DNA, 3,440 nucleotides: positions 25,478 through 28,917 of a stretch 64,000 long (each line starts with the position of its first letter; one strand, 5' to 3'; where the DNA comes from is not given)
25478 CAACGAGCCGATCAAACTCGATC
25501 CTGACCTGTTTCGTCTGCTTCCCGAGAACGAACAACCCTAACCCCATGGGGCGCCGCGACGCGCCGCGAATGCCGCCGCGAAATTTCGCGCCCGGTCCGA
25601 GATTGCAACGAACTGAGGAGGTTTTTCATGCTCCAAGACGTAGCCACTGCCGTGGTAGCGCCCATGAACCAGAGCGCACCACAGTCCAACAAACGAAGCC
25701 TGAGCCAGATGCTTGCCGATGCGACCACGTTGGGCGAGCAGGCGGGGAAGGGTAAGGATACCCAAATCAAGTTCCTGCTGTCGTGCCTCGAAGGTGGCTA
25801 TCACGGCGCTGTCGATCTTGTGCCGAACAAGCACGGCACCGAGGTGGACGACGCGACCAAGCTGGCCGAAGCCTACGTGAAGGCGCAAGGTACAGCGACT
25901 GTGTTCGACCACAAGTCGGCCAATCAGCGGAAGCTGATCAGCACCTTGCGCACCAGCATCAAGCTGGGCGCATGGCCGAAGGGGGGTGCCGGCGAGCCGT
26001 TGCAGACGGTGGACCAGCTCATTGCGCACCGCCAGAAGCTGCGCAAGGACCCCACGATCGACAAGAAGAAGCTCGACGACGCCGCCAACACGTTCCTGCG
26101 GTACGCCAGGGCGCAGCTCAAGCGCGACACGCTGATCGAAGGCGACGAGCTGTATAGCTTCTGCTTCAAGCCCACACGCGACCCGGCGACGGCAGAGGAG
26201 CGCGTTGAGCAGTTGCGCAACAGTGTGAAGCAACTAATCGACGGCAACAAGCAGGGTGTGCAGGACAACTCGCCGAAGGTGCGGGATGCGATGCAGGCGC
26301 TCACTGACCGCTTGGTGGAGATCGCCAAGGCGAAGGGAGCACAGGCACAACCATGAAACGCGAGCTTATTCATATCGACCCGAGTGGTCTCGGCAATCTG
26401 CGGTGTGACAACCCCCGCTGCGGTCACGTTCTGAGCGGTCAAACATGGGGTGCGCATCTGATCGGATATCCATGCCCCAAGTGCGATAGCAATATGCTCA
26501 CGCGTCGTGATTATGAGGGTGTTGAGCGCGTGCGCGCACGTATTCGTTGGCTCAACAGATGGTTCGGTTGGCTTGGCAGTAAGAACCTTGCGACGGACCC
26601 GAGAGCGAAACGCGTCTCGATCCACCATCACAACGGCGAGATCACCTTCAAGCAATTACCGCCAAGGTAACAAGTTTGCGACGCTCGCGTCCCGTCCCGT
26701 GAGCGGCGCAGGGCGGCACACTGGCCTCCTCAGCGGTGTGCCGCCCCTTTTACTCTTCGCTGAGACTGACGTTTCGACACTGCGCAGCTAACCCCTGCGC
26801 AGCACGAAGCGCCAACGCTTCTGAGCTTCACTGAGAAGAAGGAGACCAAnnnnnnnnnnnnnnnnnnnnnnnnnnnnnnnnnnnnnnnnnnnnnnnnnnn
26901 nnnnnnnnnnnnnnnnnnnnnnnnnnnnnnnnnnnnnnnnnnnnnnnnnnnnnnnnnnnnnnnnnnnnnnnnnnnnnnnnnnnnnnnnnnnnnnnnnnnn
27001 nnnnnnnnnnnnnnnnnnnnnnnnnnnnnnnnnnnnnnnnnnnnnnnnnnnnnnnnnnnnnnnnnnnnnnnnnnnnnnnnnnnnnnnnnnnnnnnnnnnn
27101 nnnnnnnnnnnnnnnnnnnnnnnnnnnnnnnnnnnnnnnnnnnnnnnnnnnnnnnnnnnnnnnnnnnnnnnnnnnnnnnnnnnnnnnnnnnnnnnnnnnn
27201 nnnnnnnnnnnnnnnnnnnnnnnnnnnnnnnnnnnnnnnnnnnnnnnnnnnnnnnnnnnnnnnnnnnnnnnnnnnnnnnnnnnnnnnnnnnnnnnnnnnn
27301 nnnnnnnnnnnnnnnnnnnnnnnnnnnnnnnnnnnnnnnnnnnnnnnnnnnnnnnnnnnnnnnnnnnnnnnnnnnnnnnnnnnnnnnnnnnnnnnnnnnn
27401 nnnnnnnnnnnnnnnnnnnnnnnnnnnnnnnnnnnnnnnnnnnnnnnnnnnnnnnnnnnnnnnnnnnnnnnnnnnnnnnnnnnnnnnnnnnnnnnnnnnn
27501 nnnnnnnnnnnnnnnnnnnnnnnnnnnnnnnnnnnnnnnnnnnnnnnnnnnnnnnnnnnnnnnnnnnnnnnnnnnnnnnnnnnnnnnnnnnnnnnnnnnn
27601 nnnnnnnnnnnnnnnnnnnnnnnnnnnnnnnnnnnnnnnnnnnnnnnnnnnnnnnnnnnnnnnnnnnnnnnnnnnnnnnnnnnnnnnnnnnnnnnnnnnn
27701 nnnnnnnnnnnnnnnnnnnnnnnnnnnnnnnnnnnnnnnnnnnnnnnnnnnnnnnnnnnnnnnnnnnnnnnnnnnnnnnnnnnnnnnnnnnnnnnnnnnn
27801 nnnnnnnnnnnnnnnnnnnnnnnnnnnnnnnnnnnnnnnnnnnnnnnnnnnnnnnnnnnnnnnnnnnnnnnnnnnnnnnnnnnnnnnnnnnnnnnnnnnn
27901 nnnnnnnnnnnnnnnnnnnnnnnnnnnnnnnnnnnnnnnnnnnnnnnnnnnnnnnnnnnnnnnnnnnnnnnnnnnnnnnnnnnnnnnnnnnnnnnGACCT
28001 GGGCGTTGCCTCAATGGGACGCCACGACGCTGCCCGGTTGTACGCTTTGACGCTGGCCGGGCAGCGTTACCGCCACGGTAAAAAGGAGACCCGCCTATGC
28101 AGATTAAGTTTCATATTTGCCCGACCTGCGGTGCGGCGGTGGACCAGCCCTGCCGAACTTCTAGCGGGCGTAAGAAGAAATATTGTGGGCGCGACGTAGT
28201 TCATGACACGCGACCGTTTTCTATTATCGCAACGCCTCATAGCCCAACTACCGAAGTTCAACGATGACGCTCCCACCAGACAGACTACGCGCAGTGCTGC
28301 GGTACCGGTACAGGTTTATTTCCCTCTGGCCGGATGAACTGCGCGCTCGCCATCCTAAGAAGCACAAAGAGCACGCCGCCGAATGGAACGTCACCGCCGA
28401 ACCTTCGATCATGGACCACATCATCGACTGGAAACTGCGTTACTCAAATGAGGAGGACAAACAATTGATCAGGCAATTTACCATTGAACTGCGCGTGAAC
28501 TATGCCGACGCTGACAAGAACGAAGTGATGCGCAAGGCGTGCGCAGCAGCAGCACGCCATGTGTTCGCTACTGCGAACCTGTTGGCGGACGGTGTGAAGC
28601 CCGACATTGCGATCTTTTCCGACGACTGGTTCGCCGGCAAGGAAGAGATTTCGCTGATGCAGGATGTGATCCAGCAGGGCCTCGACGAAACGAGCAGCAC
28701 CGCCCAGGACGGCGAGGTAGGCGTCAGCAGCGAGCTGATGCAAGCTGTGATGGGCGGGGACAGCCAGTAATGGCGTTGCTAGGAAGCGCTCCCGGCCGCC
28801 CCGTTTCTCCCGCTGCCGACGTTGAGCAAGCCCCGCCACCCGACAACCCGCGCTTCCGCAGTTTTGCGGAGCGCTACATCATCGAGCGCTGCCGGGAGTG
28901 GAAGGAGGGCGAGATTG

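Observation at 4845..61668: A 15-bp palindrome, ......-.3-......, occurs 17 times perfectly (22 with one mismatch) across the genome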

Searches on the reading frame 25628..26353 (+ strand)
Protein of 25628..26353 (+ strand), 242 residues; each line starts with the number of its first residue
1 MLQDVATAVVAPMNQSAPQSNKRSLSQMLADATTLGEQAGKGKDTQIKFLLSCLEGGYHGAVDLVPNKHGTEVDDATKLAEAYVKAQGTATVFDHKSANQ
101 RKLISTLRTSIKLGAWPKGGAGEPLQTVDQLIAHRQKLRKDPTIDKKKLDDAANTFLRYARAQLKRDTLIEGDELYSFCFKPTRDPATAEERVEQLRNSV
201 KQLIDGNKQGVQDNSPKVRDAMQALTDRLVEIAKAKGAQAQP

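Call 32: search_protein_families(library=pfam, proteins=[window:25628-26353:+], max_evalue=0.01)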
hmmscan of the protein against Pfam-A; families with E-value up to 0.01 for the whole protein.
window:25628-26353:+ (242 aa): 0 families

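Call 43: search_protein_families(library=phrogs, proteins=[window:25628-26353:+], max_evalue=0.001)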
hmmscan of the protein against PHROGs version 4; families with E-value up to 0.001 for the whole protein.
window:25628-26353:+ (242 aa): 0 families

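Call 67: search_solved_structures(query=A2, max_evalue=1)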
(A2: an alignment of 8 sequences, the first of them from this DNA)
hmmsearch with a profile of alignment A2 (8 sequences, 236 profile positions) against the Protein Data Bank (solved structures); distinct sequences matched with E-value up to 1: 8.
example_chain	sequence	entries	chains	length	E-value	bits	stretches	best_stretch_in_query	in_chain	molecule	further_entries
9ugr_A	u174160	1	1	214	0.0013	21.5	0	166-224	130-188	Syn-F4-Link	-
3sjq_C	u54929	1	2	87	0.024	17.3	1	124-158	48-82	Small conductance calcium-activated potassium channel protein 2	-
1qx7_D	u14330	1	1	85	0.055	16.1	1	127-158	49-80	Small conductance calcium-activated potassium channel protein 2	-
1kkd_A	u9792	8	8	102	0.083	15.5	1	127-158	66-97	Small conductance calcium-activated potassium channel protein 2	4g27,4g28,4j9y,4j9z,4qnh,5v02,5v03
1g4y_B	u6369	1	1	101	0.085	15.5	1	127-158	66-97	CALCIUM-ACTIVATED POTASSIUM CHANNEL RSK2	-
6dm9_A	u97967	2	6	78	0.16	14.6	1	177-229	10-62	DHD15_extended_A | DHD15_closed_A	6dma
6ale_B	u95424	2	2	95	0.2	14.3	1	128-156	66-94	Small conductance calcium-activated potassium channel protein 2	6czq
6kos_A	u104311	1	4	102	0.36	13.5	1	167-229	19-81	SUWA (Super WA20)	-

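Call 78: find_related_loci(query=A2, collection=viral_contigs, flank=10000)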
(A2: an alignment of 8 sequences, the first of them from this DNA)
Query A2 (242 aa) in viral_contigs; peptide patterns used: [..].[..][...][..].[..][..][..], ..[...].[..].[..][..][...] (x = any residue, [..] = any of these).
79 stretches matched a pattern; 12 encode a relative of the query (tblastn E <= 1e-3); 12 distinct loci.
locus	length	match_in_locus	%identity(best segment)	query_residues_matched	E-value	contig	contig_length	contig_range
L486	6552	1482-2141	71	21-239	9e-100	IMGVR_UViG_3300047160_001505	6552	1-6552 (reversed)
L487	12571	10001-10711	63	5-239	9e-95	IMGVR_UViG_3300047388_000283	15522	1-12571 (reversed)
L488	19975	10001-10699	63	5-236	2e-93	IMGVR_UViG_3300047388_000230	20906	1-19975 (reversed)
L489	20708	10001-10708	64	12-242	2e-92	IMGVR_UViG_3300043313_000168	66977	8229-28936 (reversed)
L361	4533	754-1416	66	16-235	3e-90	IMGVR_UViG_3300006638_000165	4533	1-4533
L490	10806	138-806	60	21-242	4e-81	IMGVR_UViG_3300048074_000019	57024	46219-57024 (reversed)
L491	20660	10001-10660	59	20-238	2e-80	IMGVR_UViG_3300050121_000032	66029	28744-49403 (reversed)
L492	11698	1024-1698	58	19-242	7e-78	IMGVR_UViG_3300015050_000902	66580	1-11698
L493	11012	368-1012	59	28-241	2e-74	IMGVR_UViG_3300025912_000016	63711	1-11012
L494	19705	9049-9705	56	21-238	1e-72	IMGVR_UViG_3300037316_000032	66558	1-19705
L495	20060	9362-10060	52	12-242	1e-70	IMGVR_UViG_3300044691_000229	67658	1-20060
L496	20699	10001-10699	53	5-233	2e-70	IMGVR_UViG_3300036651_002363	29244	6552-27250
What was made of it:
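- Tried and rejected: A g39-profile locus search returned only 12 close relatives (call 78).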

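Call 81: find_homologous_proteins(query=window:25628-26353:+, max_evalue=0.001)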
Query window:25628-26353:+ (242 aa): 322 proteins with E <= 0.001 among 1016 candidates; the best 120 are listed.
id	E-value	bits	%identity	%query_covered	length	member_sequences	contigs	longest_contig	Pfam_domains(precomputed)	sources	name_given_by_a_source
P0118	1.5e-151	520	99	100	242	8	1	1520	-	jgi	-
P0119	3.0e-121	421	83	97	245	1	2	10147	-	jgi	jgi:plasmid stabilization system protein ParE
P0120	1.4e-120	419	80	100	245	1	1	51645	-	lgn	-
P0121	1.4e-120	419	81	100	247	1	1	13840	-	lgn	-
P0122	2.0e-120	419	83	99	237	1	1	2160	-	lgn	-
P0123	4.3e-120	417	83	100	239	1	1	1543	-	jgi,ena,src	-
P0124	7.4e-120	417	84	95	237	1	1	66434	-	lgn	-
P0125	1.4e-117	409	81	100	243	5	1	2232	-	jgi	jgi:hypothetical protein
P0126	2.8e-116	405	82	93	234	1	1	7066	-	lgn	-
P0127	3.2e-116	405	81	99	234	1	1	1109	-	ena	-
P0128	5.7e-116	404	78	99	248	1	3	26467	-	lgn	-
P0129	1.2e-113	396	79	97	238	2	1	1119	-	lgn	-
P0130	4.2e-113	395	76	99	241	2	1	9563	-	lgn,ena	-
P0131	1.4e-112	393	79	100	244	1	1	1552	-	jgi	-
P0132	7.1e-111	387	77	100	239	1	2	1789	-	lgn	-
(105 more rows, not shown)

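Call 89: predict_structure(alignment_id=A4)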
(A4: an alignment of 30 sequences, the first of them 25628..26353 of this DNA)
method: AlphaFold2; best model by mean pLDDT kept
length: 242 residues; sequences in the alignment: 30
mean_pLDDT: 87.1   pTM: 0.70
mean pLDDT of the five models: 87.1, 84.7, 84.2, 81.4, 80.3
residues with pLDDT >= 90: 164; 70-90: 45; 50-70: 25; < 50: 8
segments of 3 or more residues with pLDDT < 50: 239-242
pLDDT, mean of each block of 10 residues (from residue 1): 58 52 89 94 91 93 89 93 91 91 96 78 84 95 93 96 91 94 82 94 92 96 95 72 41
secondary structure, 60 per line:
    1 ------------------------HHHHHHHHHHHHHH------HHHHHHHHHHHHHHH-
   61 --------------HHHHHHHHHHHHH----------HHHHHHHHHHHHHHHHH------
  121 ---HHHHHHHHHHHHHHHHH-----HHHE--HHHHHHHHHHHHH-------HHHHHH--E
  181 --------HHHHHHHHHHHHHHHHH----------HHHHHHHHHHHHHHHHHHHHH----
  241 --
elements in order: H25-38 H45-59 H75-87 H98-114 H124-140 H152-164 H172-177 H189-205 H216-236

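Call 91: fold_search(model_id=the predicted structure, library=pdb)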
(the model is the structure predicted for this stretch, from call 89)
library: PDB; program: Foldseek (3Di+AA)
matches with E <= 10: 44; with E <= 0.001: 0
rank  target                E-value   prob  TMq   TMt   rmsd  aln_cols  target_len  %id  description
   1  9gbt_A                1.9e+00  0.08  0.16  0.18  14.1       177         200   18  De novo designed retro-aldolase 13 (RAD13) (released 2025-08-13)
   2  6z45_B                2.2e+00  0.05  0.15  0.14  17.3       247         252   10  CDK9-Cyclin-T1 complex bound by compound 24 (released 2020-12-23)
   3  3mi9_B                2.4e+00  0.09  0.18  0.18  12.2       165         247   10  Crystal structure of HIV-1 Tat complexed with human P-TEFb (released 2010-06-09)
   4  4or5_B                2.4e+00  0.09  0.19  0.18  15.5       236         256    9  Crystal structure of HIV-1 Tat complexed with human P-TEFb and AFF4 (released 2014-04-16)
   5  9ukt_F                2.7e+00  0.03  0.13  0.10  18.5       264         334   11  CryoEM structure of the T.thermophilus transcription initiation complex bound to Gp4A-C-U and CTP, -1 dC in the templa (released 2025-10-22)
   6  8rky_AAA              2.9e+00  0.06  0.16  0.17  19.2       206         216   14  X-ray structure of the drug binding domain of AlbA in complex with the KMR-14-14 compound of the pyrrolobenzodiazepi (released 2025-01-15)
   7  3blh_B                3.2e+00  0.05  0.17  0.16  16.9       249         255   10  Crystal Structure of Human CDK9/cyclinT1 (released 2008-07-01)
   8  4or5_G                3.5e+00  0.05  0.17  0.17  15.5       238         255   10  Crystal structure of HIV-1 Tat complexed with human P-TEFb and AFF4 (released 2014-04-16)
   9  6uu9_FFF              3.7e+00  0.03  0.13  0.12  21.4       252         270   13  E. coli mutant sigma-S transcription initiation complex with an 8-nt RNA ("Fresh" mutant crystal soaked with GTP, UT (released 2020-08-26)
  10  9uko_F                3.7e+00  0.02  0.12  0.10  18.8       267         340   11  CryoEM structure of the T.thermophilus transcription initiation complex bound to Ap4A-C, -1 dA in the template DNA str (released 2025-10-22)
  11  6rsw_C                3.8e+00  0.08  0.15  0.20  22.1       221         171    8  HFD domain of mouse CAP1 bound to the pointed end of G-actin (released 2019-11-27)
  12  7mi3                  3.8e+00  0.04  0.16  0.06  14.8       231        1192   12  Signal subtracted reconstruction of AAA2, AAA3, and AAA4 domains of dynein in the presence of a pyrazolo-pyrimidinone-ba (released 2021-05-26)
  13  3blq_B                3.8e+00  0.04  0.15  0.15  17.2       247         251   10  Crystal Structure of Human CDK9/cyclinT1 in Complex with ATP (released 2008-07-01)
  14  2w2h_B                4.0e+00  0.04  0.16  0.16  16.0       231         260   10  Structural basis of transcription activation by the Cyclin T1-Tat-TAR RNA complex from EIAV (released 2008-12-09)
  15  3zql_A                4.2e+00  0.03  0.16  0.16  20.8       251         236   13  DNA-bound form of TetR-like repressor SimR (released 2011-08-31)
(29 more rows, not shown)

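Call 93: fold_search(model_id=the predicted structure, library=viral)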
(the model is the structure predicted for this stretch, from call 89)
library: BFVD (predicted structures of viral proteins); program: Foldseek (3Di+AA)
matches with E <= 10: 57; with E <= 0.001: 2
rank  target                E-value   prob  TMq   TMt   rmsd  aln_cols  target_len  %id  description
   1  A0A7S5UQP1            1.4e-09  1.00  0.65  0.65   4.3       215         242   21  (no name in the UniProt tables at hand)
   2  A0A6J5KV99            1.4e-05  1.00  0.68  0.70   5.1       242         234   18  Uncharacterized protein [uncultured Caudovirales phage]
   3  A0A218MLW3            2.6e-01  0.35  0.24  0.20  16.7       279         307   11  Uncharacterized protein [uncultured virus]
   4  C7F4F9                9.7e-01  0.06  0.13  0.12  24.3       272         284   11  (no name in the UniProt tables at hand)
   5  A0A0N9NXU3            1.4e+00  0.06  0.13  0.13  21.1       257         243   14  Uncharacterized protein [Acidianus bottle-shaped virus 2 strain ABV2]
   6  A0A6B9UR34            2.0e+00  0.08  0.19  0.10  19.8       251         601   14  (no name in the UniProt tables at hand)
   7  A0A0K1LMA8            2.1e+00  0.06  0.16  0.17  17.7       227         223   14  Uncharacterized protein [Caulobacter phage Seuss]
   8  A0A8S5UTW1            2.3e+00  0.04  0.12  0.14  17.9       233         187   11  RNA polymerase sigma factor [Myoviridae sp. ctvxP16]
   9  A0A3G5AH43            2.4e+00  0.08  0.19  0.16  19.3       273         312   12  Uncharacterized protein [Sylvanvirus sp.]
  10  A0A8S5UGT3            3.4e+00  0.06  0.19  0.13  22.6       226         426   16  Uncharacterized protein [Myoviridae sp. ctshb19]
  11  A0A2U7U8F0            3.4e+00  0.04  0.13  0.07  17.0       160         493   18  Uncharacterized protein [Pandoravirus quercus]
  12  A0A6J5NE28            3.4e+00  0.04  0.17  0.08  26.7       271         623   11  Uncharacterized protein [uncultured Caudovirales phage]
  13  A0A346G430            3.5e+00  0.06  0.19  0.14  21.4       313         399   12  (no name in the UniProt tables at hand)
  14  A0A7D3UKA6            3.9e+00  0.06  0.18  0.19  19.0       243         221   14  (no name in the UniProt tables at hand)
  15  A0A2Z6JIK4            4.3e+00  0.04  0.17  0.12  34.4       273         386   12  (no name in the UniProt tables at hand)
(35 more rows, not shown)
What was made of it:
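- Tried and rejected: The weak sigma-factor hits have probability 0.09 or less and were ignored (calls 91, 93).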

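Call 97: search_protein_families(library=ncbifam, proteins=[window:25628-26353:+], max_evalue=0.01)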
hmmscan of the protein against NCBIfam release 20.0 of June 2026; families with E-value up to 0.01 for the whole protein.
window:25628-26353:+ (242 aa): 0 families

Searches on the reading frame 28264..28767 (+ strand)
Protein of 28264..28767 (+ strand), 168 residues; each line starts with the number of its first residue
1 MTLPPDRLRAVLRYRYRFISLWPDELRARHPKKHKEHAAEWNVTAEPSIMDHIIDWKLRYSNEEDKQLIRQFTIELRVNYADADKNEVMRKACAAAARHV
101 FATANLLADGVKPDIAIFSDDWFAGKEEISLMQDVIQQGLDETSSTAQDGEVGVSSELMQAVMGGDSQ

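Call 32: search_protein_families(library=pfam, proteins=[window:28264-28767:+], max_evalue=0.01)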
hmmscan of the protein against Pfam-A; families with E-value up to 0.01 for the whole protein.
window:28264-28767:+ (168 aa): 0 families

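Call 43: search_protein_families(library=phrogs, proteins=[window:28264-28767:+], max_evalue=0.001)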
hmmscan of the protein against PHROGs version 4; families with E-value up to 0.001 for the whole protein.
window:28264-28767:+ (168 aa): 0 families

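Call 68: search_solved_structures(query=A3, max_evalue=1)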
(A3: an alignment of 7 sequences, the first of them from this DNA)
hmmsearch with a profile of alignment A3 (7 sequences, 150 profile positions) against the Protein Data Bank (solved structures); distinct sequences matched with E-value up to 1: 1.
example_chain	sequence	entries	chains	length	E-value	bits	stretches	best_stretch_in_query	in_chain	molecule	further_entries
3zxq_A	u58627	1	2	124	0.44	13.1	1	69-103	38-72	HYPOXIA SENSOR HISTIDINE KINASE RESPONSE REGULATOR DOST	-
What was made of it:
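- Tried and rejected: Profile searches of g39 and g43 against PDB sequences gave no hit (calls 67, 68).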

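Call 97: search_protein_families(library=ncbifam, proteins=[window:28264-28767:+], max_evalue=0.01)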
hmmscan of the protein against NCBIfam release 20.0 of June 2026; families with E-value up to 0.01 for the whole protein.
window:28264-28767:+ (168 aa): 0 families
